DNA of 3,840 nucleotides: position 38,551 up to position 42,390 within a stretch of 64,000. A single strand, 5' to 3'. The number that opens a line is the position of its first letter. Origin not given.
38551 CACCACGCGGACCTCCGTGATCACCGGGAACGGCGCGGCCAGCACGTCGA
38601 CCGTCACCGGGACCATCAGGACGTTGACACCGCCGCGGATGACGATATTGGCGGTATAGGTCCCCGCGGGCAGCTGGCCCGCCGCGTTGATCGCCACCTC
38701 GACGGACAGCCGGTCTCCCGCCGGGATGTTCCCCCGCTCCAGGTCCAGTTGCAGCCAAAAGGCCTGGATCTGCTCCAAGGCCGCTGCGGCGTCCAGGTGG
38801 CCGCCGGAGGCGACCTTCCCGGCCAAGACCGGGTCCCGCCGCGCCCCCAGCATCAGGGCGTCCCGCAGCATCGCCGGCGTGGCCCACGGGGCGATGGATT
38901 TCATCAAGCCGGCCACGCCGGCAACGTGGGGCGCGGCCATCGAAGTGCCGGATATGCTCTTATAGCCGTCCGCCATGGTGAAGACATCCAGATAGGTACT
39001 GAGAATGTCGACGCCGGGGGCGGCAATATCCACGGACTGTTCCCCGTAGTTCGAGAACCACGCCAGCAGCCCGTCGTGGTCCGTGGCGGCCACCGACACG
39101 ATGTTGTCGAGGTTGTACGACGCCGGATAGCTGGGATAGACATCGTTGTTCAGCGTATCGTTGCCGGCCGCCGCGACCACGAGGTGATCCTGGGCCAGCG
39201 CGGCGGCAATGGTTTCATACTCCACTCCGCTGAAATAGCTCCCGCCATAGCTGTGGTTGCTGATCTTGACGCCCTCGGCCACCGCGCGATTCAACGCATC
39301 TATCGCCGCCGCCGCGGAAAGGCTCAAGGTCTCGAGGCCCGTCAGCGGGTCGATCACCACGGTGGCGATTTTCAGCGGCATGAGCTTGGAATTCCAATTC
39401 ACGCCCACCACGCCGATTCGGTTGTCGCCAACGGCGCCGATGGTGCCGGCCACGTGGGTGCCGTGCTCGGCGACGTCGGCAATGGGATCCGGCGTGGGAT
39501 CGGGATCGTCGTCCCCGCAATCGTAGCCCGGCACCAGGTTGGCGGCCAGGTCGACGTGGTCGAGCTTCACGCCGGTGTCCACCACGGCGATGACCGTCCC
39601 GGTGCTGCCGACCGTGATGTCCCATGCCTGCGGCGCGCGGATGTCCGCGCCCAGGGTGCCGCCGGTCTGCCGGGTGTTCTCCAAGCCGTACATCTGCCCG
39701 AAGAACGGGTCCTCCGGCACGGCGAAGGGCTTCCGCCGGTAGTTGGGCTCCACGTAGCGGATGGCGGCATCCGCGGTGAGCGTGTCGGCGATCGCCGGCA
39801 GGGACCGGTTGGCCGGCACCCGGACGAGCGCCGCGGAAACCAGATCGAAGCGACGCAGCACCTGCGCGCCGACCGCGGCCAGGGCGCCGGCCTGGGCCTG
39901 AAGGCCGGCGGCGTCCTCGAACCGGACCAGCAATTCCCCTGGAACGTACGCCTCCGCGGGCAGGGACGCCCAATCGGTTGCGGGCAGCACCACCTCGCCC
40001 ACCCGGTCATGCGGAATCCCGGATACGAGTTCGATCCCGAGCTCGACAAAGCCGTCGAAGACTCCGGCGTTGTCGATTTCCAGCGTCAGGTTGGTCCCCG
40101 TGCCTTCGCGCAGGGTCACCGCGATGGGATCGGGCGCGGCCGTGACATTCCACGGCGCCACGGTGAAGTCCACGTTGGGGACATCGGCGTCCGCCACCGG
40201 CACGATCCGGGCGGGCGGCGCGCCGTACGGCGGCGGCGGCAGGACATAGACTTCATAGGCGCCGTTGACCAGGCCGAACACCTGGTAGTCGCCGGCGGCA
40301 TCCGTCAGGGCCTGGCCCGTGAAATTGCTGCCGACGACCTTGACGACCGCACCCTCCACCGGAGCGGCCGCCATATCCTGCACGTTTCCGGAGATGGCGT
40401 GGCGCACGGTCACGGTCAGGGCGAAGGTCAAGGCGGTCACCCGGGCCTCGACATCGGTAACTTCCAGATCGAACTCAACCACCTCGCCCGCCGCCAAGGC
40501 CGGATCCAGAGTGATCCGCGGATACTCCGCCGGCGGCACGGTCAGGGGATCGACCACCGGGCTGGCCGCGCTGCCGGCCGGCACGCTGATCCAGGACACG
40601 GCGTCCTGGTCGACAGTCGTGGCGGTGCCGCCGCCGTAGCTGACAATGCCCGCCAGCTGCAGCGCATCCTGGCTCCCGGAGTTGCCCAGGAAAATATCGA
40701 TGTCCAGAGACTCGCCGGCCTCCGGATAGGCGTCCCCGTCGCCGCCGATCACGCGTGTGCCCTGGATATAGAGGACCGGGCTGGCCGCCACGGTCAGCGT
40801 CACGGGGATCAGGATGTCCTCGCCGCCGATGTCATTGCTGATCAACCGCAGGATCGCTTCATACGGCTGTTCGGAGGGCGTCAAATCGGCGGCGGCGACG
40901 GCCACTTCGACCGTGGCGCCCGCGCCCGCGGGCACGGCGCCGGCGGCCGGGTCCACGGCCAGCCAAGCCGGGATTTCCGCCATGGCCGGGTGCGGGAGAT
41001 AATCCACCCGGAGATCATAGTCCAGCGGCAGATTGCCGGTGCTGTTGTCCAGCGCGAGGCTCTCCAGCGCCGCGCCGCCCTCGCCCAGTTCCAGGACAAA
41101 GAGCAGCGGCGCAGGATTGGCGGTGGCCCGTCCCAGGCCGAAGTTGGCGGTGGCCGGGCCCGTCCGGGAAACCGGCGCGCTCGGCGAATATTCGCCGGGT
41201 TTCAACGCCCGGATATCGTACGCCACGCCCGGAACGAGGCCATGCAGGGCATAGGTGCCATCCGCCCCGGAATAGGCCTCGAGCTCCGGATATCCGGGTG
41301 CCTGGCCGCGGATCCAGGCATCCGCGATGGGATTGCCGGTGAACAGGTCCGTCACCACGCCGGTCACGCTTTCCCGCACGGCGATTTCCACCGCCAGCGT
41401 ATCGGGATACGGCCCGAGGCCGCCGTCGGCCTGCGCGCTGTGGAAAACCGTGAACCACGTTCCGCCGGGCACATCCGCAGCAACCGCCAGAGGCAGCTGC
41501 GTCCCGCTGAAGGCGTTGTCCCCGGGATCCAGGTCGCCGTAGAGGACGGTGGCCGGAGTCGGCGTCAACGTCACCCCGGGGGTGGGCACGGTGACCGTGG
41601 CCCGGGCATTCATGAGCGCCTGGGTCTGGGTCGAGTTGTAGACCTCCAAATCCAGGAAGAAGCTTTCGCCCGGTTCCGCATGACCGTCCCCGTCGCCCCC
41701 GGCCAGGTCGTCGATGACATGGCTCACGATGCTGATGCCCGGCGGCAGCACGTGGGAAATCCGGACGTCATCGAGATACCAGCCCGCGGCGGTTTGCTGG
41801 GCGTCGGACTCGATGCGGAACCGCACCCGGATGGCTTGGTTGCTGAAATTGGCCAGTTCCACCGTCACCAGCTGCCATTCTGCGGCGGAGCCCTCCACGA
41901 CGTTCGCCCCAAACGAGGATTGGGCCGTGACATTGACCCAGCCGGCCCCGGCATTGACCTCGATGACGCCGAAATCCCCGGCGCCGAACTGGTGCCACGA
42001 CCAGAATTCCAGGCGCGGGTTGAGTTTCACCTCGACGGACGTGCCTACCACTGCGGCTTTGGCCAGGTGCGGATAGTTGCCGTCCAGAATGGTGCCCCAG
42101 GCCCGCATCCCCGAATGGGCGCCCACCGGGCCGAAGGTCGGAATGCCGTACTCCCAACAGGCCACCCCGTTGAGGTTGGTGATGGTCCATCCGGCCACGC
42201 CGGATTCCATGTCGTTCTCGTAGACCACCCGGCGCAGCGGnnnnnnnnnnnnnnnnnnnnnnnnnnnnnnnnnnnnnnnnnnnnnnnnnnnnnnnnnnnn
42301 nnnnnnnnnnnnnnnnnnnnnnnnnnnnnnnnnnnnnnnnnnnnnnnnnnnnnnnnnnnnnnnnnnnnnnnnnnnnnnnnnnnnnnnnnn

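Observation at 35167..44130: Single 2987-aa polypeptide with two complete propeptide+subtilase units, an NHL beta-propeller and TSP3 repeats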

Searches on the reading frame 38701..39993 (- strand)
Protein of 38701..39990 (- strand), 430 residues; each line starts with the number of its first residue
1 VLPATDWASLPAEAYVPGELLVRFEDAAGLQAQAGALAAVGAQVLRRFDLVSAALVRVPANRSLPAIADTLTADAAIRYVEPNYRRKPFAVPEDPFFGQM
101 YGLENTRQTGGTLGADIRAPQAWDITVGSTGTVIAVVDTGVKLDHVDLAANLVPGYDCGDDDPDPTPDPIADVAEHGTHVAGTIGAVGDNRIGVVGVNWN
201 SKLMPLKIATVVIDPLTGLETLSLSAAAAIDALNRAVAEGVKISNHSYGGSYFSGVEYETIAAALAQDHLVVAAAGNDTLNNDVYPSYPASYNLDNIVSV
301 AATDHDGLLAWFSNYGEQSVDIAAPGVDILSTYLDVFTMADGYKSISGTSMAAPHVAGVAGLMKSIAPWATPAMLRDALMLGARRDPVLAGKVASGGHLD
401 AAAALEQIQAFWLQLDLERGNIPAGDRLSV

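Call 15: search_protein_families(library=pfam, proteins=[window:38701-39930:-], max_evalue=1)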
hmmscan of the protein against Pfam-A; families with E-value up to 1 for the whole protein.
window:38701-39930:- (410 aa): 3 families
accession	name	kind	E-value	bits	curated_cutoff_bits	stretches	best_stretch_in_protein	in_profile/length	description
PF00082.27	Peptidase_S8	-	1e-52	179.7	21.8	1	110-363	2-273/288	Subtilase family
PF22148.1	Fervidolysin_NPro-like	-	9.3e-09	36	21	1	1-63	21-81/81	Fervidolysin N-terminal prodomain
PF01522.26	Polysacc_deac_1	-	0.026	14.9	23.1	1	211-273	49-108/124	Polysaccharide deacetylase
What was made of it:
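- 39742..39972 (-): Internal prodomain 2 (Fervidolysin_NPro-like), residues 1387-1463, ending in YVEPN. PF22148 36 bits, E 9e-9 (call 15).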

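Call 17: search_solved_structures(query=window:38701-39990:-, show_alignments=2, max_evalue=1e-20)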
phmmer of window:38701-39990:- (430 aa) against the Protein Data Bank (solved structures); distinct sequences matched with E-value up to 1e-20: 60.
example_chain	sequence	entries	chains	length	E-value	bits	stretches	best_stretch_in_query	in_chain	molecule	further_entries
3vv3_A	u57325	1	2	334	1.4e-52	182.3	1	92-405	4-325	Deseasin MCP-01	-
7w2a_A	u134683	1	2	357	1.3e-41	146.1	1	173-406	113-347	Peptidase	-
3lpc_A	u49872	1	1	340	1.6e-34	122.8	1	155-407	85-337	AprB2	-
3lpa_A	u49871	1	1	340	2.6e-34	122.1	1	156-407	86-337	Acidic extracellular subtilisin-like protease AprV2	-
3lpd_A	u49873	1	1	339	4.7e-34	121.3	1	156-406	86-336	Acidic extracellular subtilisin-like protease AprV2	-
1thm_A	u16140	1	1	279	1.6e-33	119.5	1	115-367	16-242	THERMITASE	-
1tec_E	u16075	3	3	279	4.9e-33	117.9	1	115-367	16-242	THERMITASE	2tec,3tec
1dbi_A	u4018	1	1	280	7.1e-33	117.4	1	120-365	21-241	AK.1 SERINE PROTEASE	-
3ti7_A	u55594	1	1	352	2.3e-32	115.7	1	155-406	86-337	Basic extracellular subtilisin-like protease BprV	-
7xr8_A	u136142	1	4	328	2.8e-32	115.4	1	117-367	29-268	Major intracellular serine protease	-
3ti9_A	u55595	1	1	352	6.3e-32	114.3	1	155-406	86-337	Serine protease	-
6f9m_A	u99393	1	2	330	1.6e-31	112.9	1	117-407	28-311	Serine protease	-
9rk9_B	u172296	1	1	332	1.9e-31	112.7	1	116-387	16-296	Subtilisin-like serine protease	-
2x8j_A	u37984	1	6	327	2.2e-30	109.2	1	117-376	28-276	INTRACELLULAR SUBTILISIN PROTEASE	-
2wv7_A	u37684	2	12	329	2.3e-30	109.1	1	117-376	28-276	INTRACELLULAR SUBTILISIN PROTEASE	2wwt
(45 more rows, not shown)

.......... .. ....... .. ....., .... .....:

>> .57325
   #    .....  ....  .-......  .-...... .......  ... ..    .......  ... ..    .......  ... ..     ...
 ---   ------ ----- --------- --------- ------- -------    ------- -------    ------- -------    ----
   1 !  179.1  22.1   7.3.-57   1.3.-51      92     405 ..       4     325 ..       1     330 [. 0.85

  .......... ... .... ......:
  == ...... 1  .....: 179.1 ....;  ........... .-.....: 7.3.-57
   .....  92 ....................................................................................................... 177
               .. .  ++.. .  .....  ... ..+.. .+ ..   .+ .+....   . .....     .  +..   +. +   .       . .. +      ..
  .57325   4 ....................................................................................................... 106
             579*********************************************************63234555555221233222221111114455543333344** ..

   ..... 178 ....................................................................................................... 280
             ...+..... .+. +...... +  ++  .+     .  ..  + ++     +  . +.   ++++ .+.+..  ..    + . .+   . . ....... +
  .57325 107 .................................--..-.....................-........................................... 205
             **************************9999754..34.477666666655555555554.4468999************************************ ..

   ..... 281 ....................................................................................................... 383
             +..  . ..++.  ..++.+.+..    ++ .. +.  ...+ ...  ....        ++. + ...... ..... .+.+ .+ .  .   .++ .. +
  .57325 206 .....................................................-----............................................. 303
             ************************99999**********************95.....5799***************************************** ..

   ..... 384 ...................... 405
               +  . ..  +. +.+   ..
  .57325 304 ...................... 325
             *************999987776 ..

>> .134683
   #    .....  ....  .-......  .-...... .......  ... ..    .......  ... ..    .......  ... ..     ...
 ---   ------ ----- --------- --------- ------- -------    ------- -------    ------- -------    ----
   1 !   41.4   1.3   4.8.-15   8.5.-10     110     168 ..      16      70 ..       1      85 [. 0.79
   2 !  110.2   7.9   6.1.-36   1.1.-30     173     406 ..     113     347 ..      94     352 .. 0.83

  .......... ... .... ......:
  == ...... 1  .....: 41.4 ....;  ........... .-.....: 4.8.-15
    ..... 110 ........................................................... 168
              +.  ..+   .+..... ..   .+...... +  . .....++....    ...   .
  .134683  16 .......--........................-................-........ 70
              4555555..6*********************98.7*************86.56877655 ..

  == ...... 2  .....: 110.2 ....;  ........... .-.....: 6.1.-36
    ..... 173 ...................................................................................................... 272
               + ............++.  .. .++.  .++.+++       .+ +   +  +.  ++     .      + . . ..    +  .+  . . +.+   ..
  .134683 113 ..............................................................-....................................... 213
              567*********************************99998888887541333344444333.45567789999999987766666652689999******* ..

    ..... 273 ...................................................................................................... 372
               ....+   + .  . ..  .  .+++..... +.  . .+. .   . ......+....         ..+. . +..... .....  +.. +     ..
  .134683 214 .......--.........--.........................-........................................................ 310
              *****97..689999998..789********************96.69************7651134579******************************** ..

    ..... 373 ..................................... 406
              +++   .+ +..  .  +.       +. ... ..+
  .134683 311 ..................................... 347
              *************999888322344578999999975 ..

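Call 65: predict_structure(alignment_id=A4)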
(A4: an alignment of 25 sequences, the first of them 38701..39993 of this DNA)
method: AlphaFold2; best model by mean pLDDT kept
length: 431 residues; sequences in the alignment: 25
mean_pLDDT: 87.0   pTM: 0.88
mean pLDDT of the five models: 87.0, 85.8, 83.8, 83.0, 82.1
residues with pLDDT >= 90: 294; 70-90: 78; 50-70: 24; < 50: 35
segments of 3 or more residues with pLDDT < 50: 93-111, 413-415, 420-422, 424-431
pLDDT, mean of each block of 10 residues (from residue 1): 70 91 97 97 97 97 94 97 89 41 37 69 81 96 93 96 94 83 85 71 95 88 94 98 97 95 97 97 97 97 91 96 93 89 89 95 94 96 96 97 90 53 44 44
secondary structure, 60 per line:
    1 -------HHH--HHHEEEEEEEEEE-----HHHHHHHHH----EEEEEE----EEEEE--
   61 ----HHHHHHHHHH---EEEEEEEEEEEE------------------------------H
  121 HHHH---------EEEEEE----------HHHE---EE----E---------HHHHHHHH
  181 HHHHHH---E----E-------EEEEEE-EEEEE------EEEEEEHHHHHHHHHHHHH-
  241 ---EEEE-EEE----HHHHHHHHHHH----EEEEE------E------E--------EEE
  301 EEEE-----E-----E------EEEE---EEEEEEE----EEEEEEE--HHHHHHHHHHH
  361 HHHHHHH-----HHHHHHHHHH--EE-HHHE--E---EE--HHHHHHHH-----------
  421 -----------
elements in order: E16-25 H31-39 E44-49 E54-58 H65-74 E78-89 H120-124 E134-139 H173-186 E203-208 E210-214 E221-226 H227-239 E244-247 E249-251 H256-266 E271-275 E298-304 E323-326 E330-336 E341-347 H350-367 H373-382 H402-409
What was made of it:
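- AF2 pLDDT 87, pTM 0.88, with a low-confidence linker at residues 1472-1490 (call 65). The AF2 model shows a tightly packed prodomain 2 (call 65).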

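Call 67: fold_search(model_id=the predicted structure, library=pdb)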
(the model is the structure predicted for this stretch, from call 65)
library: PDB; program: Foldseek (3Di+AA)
matches with E <= 10: 1056; with E <= 0.001: 324
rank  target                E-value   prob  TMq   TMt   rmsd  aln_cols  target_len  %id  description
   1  3vv3_A                1.0e-30  1.00  0.63  0.82   5.2       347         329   37  Crystal structure of deseasin MCP-01 from Pseudoalteromonas sp. SM9913 (released 2013-08-07)
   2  1r6v                  5.0e-28  1.00  0.73  0.48   4.9       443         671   28  Crystal structure of fervidolysin from Fervidobacterium pennivorans, a keratinolytic enzyme related to subtilisin (released 2004-10-19)
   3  3whi_B                1.5e-26  1.00  0.71  0.85   4.2       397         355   25  Crystal structure of unautoprocessed form of IS1-inserted Pro-subtilisin E (released 2013-12-25)
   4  3whi_A                7.6e-25  1.00  0.72  0.87   3.3       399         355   26  Crystal structure of unautoprocessed form of IS1-inserted Pro-subtilisin E (released 2013-12-25)
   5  7w2a_A                2.7e-24  1.00  0.58  0.70   4.1       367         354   34  gliadinase Bga1903 (released 2022-12-07)
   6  3wiu_C                3.0e-24  1.00  0.68  0.75   5.2       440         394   25  Crystal structure of Pro-S324A/L349A (released 2014-10-01)
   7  3afg_B                4.6e-24  1.00  0.69  0.60   4.7       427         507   22  Crystal structure of ProN-Tk-SP from Thermococcus kodakaraensis (released 2010-08-04)
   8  3wiu_A                5.9e-24  1.00  0.69  0.75   4.6       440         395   26  Crystal structure of Pro-S324A/L349A (released 2014-10-01)
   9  3wiv_A                1.3e-23  1.00  0.68  0.75   4.7       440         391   25  Crystal structure of Pro-S324A/D356A (released 2014-10-01)
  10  2z2z                  1.7e-23  1.00  0.69  0.76   4.1       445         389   25  Crystal structure of unautoprocessed form of Tk-subtilisin soaked by 10mM CaCl2 (released 2007-12-04)
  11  3lpd                  2.5e-23  1.00  0.59  0.75   4.1       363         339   33  Crystal structure of a subtilisin-like protease (released 2010-12-08)
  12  2e1p                  3.4e-23  1.00  0.68  0.74   5.0       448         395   24  Crystal structure of pro-Tk-subtilisin (released 2007-01-16)
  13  1tec_E                3.8e-23  1.00  0.58  0.88   3.8       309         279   35  CRYSTALLOGRAPHIC REFINEMENT BY INCORPORATION OF MOLECULAR DYNAMICS. THE THERMOSTABLE SERINE PROTEASE THERMITASE COMPLE (released 1989-10-15)
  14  2zwo_A                5.1e-23  1.00  0.69  0.75   4.5       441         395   26  Crystal structure of Ca2 site mutant of Pro-S324A (released 2009-06-23)
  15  3afg_A                6.1e-23  1.00  0.67  0.58   4.7       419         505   23  Crystal structure of ProN-Tk-SP from Thermococcus kodakaraensis (released 2010-08-04)
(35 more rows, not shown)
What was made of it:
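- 39742..39972 (-): The AF2 model packs it against S8-2 as in solved zymogens (calls 65, 67).
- Closest known: Fervidolysin. Same: The prodomain family (PF22148) matches, and the predicted prodomain-2/S8-2 packing superimposes as a unit (TM 0.68-0.87) (calls 15, 67).
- It also matches pro-Tk-subtilisin (TMt ~0.75, ~440 columns) and fervidolysin 1R6V (TMq 0.73, 443 columns) (call 67). Zymogen-like geometry with a disordered linker after the prodomain's last strand (calls 65, 67).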

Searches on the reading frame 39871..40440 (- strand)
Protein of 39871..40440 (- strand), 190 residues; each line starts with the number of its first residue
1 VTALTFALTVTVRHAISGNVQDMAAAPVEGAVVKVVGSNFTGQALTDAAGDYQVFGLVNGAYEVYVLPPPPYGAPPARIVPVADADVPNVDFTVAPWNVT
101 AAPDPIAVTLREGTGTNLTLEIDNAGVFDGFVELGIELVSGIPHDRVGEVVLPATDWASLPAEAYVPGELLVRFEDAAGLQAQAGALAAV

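Call 15: search_protein_families(library=pfam, proteins=[window:39871-40440:-], max_evalue=1)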
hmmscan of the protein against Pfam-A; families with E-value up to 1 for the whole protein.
window:39871-40440:- (190 aa): 7 families
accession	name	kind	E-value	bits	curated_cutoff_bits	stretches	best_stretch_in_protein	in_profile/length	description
PF13620.12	CarboxypepD_reg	-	8.2e-10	39.3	32.3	1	16-94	2-81/82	Carboxypeptidase regulatory-like domain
PF17210.9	SdrD_B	-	9.7e-05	23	29.7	1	20-75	16-73/112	SdrD B-like domain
PF22148.1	Fervidolysin_NPro-like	-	0.0009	20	21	1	157-189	7-40/81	Fervidolysin N-terminal prodomain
PF07210.18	DUF1416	-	0.0071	16.7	23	1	8-67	14-73/97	Protein of unknown function (DUF1416)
PF13715.12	CarbopepD_reg_2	-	0.01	16.3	32.2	1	16-64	1-48/88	CarboxypepD_reg-like domain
PF25020.1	TTR_TEN1-4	-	0.041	14.2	27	1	16-64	9-55/86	Teneurin TTR-like domain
PF00775.27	Dioxygenase_C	-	0.052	13.4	27.3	1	38-64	72-98/182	Dioxygenase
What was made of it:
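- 40159..40395 (-): CarboxypepD_reg domain 2 (residues 1246-1324), preceded by a CARDB-like module (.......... at residue 1131). PF13620 39.3 bits (call 15).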

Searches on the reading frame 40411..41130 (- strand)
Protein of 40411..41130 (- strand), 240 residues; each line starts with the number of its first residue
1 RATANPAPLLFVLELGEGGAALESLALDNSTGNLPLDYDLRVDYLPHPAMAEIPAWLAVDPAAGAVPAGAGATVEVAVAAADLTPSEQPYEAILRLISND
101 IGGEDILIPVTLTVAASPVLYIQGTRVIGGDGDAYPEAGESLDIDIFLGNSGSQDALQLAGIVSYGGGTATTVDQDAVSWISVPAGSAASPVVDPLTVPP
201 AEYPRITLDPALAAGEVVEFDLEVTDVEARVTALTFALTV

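Call 15: search_protein_families(library=pfam, proteins=[window:40411-41130:-], max_evalue=1)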
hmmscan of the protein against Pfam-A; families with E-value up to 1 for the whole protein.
window:40411-41130:- (240 aa): 1 family
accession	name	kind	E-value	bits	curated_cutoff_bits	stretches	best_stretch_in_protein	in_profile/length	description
PF23755.1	Ig-like_IP5PC_F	-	0.0044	17.2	27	1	53-110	61-117/137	IP5P C-F Ig-like domain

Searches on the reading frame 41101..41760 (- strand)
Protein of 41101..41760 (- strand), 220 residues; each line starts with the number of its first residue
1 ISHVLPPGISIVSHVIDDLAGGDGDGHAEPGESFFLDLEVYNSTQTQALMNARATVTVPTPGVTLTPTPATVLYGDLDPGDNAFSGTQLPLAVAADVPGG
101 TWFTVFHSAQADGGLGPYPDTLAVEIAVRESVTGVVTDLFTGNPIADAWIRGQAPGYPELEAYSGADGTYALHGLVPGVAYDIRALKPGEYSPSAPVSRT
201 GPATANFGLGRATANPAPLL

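Call 15: search_protein_families(library=pfam, proteins=[window:41101-41760:-], max_evalue=1)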
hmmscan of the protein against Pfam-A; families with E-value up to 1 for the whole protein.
window:41101-41760:- (220 aa): 1 family
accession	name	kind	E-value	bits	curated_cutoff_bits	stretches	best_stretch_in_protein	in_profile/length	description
PF13620.12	CarboxypepD_reg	-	5.6e-07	30.3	32.3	1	131-207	1-79/82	Carboxypeptidase regulatory-like domain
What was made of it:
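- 41140..41370 (-): CarboxypepD_reg domain 1 (residues 921-997), preceded by a CARDB-like module with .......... at residue 813. PF13620 30.3 bits (call 15).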

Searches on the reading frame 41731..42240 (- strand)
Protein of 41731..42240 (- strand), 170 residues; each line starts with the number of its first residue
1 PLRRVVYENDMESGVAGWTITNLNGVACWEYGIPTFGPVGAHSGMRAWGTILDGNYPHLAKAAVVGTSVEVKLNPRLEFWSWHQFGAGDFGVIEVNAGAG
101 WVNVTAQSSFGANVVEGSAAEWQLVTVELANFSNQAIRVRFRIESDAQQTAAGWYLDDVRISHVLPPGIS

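Call 15: search_protein_families(library=pfam, proteins=[window:41731-42240:-], max_evalue=1)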
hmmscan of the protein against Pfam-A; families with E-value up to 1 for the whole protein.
window:41731-42240:- (170 aa): 2 families
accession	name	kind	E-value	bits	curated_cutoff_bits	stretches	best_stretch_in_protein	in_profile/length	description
PF21471.3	Reelin_subrepeat-B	-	0.0014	18.8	27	1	95-161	66-126/127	Reelin subrepeat B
PF20773.4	InhA-like_MAM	-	0.0081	16.1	26.9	1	112-161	113-162/191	Immune inhibitor A-like, MAM domain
